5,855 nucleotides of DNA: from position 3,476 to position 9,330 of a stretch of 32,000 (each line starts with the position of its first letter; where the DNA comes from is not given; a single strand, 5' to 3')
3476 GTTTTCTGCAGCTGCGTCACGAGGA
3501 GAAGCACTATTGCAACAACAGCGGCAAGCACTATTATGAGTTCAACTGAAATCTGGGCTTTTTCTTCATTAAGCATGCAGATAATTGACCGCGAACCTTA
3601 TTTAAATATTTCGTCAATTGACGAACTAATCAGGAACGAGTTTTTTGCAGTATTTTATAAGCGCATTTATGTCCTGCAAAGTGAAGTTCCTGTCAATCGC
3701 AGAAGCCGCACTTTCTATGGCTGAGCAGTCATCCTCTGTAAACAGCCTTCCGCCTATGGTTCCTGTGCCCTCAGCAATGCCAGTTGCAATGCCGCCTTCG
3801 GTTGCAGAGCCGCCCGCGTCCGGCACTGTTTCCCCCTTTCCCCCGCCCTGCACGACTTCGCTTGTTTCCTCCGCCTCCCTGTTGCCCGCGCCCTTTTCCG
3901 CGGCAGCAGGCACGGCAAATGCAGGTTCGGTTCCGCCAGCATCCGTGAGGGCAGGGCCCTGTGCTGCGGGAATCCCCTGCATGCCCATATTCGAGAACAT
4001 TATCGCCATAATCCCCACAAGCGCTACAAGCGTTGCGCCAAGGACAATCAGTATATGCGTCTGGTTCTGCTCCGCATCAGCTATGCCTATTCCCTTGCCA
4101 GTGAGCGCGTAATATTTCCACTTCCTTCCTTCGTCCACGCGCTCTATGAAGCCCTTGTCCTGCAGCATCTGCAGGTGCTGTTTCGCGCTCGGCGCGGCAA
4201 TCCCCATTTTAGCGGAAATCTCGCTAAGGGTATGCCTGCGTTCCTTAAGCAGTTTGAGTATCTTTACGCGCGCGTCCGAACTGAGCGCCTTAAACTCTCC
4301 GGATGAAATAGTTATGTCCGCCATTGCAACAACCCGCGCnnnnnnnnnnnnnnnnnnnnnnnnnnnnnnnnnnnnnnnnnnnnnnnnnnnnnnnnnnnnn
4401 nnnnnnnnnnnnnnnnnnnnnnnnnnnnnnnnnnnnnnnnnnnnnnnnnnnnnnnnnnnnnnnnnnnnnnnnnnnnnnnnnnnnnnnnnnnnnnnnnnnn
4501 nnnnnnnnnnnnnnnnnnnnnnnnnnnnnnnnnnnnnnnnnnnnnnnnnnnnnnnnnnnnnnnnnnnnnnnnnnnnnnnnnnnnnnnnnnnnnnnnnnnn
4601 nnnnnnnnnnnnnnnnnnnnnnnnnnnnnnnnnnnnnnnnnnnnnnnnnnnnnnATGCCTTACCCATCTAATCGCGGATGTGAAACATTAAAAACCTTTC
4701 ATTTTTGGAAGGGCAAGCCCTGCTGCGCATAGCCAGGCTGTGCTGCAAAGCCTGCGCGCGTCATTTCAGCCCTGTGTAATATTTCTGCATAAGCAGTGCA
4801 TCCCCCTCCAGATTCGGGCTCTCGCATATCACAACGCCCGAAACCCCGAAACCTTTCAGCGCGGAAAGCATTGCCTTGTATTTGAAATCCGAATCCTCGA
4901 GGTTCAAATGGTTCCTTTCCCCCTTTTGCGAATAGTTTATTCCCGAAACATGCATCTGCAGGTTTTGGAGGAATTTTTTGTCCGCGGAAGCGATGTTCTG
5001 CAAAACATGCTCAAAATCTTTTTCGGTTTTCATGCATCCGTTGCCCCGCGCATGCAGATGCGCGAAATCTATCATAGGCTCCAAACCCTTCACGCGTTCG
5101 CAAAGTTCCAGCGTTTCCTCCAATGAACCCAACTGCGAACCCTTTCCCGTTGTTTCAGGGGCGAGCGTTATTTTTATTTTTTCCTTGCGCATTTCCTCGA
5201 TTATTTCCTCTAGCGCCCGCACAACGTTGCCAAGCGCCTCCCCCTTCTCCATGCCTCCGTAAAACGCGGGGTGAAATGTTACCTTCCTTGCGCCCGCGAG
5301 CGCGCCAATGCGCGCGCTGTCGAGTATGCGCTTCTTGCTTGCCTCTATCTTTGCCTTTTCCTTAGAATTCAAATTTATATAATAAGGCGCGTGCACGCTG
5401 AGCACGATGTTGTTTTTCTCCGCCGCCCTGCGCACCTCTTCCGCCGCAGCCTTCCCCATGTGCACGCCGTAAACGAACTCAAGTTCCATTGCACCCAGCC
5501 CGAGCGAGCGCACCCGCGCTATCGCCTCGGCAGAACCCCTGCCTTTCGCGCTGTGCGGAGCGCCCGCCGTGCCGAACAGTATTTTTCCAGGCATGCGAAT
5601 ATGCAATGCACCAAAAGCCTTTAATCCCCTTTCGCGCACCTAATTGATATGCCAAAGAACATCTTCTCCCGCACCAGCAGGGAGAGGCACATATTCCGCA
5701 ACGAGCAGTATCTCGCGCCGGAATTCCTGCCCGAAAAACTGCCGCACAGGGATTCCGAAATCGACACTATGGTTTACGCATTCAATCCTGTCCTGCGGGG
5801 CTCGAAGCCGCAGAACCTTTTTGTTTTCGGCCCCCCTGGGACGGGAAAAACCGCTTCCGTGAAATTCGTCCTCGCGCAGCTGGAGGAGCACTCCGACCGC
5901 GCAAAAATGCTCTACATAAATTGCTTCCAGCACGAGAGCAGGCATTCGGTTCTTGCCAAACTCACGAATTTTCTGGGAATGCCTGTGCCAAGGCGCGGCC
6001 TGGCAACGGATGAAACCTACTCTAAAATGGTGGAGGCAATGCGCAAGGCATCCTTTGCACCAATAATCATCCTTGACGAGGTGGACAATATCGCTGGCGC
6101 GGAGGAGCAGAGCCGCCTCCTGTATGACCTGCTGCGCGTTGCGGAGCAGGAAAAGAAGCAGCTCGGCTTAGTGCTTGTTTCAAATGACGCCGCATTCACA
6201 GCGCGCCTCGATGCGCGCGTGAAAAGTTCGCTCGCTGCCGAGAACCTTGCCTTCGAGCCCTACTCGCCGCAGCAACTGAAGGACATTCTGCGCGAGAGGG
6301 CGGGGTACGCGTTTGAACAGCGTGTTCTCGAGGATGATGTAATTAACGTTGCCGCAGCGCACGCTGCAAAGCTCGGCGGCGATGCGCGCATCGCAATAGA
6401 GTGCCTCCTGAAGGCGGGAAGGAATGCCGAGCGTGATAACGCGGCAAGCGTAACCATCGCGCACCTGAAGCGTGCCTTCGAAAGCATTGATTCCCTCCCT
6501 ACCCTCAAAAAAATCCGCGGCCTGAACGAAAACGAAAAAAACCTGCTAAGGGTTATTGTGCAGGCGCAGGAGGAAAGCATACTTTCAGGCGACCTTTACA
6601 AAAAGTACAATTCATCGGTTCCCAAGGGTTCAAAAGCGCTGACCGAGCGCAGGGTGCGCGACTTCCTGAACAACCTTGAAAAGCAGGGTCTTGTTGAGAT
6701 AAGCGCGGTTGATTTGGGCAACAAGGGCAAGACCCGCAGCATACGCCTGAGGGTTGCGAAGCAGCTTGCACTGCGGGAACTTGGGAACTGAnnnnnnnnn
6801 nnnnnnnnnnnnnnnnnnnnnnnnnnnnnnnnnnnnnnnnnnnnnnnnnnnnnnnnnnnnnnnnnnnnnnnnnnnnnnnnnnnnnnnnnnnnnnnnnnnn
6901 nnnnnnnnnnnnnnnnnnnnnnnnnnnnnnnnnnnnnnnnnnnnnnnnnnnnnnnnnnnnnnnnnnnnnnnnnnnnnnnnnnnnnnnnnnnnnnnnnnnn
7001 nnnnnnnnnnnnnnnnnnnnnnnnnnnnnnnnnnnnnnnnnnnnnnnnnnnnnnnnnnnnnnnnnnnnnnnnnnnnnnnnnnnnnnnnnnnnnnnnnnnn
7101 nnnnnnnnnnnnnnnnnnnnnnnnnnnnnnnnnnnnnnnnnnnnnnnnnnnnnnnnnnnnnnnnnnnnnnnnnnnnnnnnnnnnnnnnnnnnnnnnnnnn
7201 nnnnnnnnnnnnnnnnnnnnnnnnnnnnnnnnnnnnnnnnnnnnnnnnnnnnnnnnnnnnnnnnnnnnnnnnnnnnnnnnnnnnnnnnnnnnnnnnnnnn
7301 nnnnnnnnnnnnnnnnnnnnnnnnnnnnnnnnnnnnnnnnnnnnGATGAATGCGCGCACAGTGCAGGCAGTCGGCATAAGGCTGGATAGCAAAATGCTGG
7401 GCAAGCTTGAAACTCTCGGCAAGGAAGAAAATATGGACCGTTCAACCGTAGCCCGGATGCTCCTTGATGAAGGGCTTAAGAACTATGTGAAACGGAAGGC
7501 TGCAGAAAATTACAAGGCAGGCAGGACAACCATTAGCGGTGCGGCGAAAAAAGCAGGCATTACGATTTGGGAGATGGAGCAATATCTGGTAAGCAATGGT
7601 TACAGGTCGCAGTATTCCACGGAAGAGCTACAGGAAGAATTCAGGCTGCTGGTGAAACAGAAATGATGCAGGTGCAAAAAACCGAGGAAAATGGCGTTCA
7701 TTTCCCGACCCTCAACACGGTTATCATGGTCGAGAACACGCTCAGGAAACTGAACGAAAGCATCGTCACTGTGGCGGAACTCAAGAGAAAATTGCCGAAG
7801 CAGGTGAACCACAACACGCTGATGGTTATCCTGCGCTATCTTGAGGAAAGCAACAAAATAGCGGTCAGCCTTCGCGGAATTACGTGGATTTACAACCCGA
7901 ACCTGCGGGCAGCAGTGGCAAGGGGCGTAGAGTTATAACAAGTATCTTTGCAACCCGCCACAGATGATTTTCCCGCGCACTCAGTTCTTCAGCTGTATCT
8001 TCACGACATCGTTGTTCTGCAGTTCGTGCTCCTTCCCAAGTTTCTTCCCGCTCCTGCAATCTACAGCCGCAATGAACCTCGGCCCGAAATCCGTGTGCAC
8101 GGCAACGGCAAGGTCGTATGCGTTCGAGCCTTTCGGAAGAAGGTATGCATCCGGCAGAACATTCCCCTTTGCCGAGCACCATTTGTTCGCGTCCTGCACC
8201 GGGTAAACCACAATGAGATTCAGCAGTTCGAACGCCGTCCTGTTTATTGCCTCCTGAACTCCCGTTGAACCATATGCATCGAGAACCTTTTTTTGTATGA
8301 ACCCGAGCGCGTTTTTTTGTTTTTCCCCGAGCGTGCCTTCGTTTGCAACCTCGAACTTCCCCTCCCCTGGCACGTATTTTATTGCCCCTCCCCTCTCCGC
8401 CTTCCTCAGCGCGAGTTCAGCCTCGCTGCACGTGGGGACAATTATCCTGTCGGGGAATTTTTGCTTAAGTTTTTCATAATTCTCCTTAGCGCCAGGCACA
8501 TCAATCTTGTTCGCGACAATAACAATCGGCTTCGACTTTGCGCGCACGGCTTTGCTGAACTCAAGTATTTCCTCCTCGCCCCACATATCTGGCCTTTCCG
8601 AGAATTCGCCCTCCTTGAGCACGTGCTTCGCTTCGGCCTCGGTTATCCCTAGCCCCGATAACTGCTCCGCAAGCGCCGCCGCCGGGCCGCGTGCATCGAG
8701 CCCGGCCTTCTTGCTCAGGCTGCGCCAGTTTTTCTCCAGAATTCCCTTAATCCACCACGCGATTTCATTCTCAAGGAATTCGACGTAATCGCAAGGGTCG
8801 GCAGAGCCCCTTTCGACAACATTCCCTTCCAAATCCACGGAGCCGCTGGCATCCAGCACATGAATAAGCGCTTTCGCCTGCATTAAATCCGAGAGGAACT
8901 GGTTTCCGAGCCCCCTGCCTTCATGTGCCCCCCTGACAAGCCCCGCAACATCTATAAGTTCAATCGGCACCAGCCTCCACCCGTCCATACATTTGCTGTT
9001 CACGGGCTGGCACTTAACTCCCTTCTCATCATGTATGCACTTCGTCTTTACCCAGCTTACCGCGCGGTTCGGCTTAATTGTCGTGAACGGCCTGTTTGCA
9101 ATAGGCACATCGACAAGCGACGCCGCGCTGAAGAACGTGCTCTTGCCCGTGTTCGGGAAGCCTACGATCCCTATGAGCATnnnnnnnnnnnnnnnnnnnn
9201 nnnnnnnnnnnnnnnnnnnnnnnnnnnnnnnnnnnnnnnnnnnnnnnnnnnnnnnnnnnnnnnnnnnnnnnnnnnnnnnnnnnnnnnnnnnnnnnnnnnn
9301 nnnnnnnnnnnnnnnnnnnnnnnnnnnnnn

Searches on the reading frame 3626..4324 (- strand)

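Call 91: search_protein_families(library=pfam, proteins=[window:3626-4324:-], max_evalue=0.0001)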
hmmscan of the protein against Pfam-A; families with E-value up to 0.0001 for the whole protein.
window:3626-4324:- (232 aa): 8 families
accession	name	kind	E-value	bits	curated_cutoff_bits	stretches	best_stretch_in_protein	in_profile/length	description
PF01022.26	HTH_5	-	9.5e-09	35.5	22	1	17-61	2-46/47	Bacterial regulatory protein, arsR family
PF12840.13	HTH_20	-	1.9e-07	31.3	27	1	14-63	1-51/51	Helix-turn-helix domain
PF25213.1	HVO_A0261_N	-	9.1e-07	29.1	35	1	14-84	8-73/86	HVO_A0261 N-terminal domain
PF09339.16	HTH_IclR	-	1.5e-06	28.3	22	1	21-63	7-51/52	IclR helix-turn-helix domain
PF01978.25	TrmB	-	3.7e-06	27.1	25.6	1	23-74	15-65/68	Sugar-specific transcriptional regulator TrmB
PF13412.12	HTH_24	-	4.8e-06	26.5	21.9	1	20-61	6-48/48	Winged helix-turn-helix DNA-binding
PF14947.12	HTH_45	-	8.8e-06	26.1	25.5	1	20-83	9-67/77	Winged helix-turn-helix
PF01726.22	LexA_DNA_bind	-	7.5e-05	22.9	23.7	0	32-64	27-60/65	LexA DNA binding domain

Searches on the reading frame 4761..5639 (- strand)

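Call 91: search_protein_families(library=pfam, proteins=[window:4761-5639:-], max_evalue=0.0001)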
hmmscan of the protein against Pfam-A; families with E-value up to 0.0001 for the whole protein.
window:4761-5639:- (292 aa): 1 family
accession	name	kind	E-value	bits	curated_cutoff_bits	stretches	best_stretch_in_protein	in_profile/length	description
PF01261.30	AP_endonuc_2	-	1.3e-35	123.7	31.1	1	41-276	2-231/249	Xylose isomerase-like TIM barrel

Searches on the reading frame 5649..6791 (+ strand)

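Call 91: search_protein_families(library=pfam, proteins=[window:5649-6791:+], max_evalue=0.0001)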
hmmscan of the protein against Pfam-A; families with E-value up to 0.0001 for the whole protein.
window:5649-6791:+ (380 aa): 8 families
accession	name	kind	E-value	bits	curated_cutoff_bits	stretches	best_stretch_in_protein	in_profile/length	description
PF22703.2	Cdc6_lid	-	5.1e-18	65.2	27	1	211-277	1-67/68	Cdc6 AAA+ ATPase-type lid domain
PF13401.12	AAA_22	-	4e-17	63.2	27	1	54-177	5-121/130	AAA domain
PF01637.24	ATPase_2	-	1.9e-12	47.9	33.2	1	49-187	15-164/225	ATPase domain predominantly from Archaea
PF13191.12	AAA_16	-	3.5e-12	47.6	32.6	1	30-180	1-140/167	AAA ATPase domain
PF00004.35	AAA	-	6.9e-12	46.4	21.2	1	58-180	2-110/131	ATPase family associated with various cellular activities (AAA)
PF09079.17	Cdc6_C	-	1.7e-09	38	25.1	1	288-372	2-91/96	CDC6, C terminal winged helix domain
PF05621.17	TniB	-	1.2e-06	28.5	22.4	1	51-186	32-170/189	Bacterial TniB protein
PF24883.2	NPHP3_N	-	2.6e-06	28.2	24.8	0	51-103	18-70/164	Nephrocystin 3, N-terminal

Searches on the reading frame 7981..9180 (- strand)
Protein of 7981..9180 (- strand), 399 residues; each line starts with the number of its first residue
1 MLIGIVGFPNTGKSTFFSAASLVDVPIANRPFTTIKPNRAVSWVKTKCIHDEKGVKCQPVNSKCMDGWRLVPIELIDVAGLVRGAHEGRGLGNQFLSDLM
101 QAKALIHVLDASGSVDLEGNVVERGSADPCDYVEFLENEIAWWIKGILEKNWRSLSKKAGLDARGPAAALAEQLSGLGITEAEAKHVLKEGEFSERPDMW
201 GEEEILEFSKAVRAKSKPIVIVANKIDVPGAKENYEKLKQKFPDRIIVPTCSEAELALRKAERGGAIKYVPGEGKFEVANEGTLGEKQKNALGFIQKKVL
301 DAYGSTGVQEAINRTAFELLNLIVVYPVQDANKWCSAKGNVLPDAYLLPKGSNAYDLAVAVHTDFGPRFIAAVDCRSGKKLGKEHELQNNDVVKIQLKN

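Call 91: search_protein_families(library=pfam, proteins=[window:7981-9180:-], max_evalue=0.0001)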
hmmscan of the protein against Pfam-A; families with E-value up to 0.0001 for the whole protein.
window:7981-9180:- (399 aa): 3 families
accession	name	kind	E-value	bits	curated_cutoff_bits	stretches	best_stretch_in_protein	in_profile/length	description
PF08438.16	YGR210-like_G4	-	1.2e-36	125.9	24.7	1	222-330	1-108/108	Obg-like GTPase YGR210-like, G4 motif-containing domain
PF01926.29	MMR_HSR1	-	3.9e-16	59.6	21.9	1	3-115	2-89/113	50S ribosome-binding GTPase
PF02824.27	TGS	-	6e-10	39.5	22.2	1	340-395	3-58/60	TGS domain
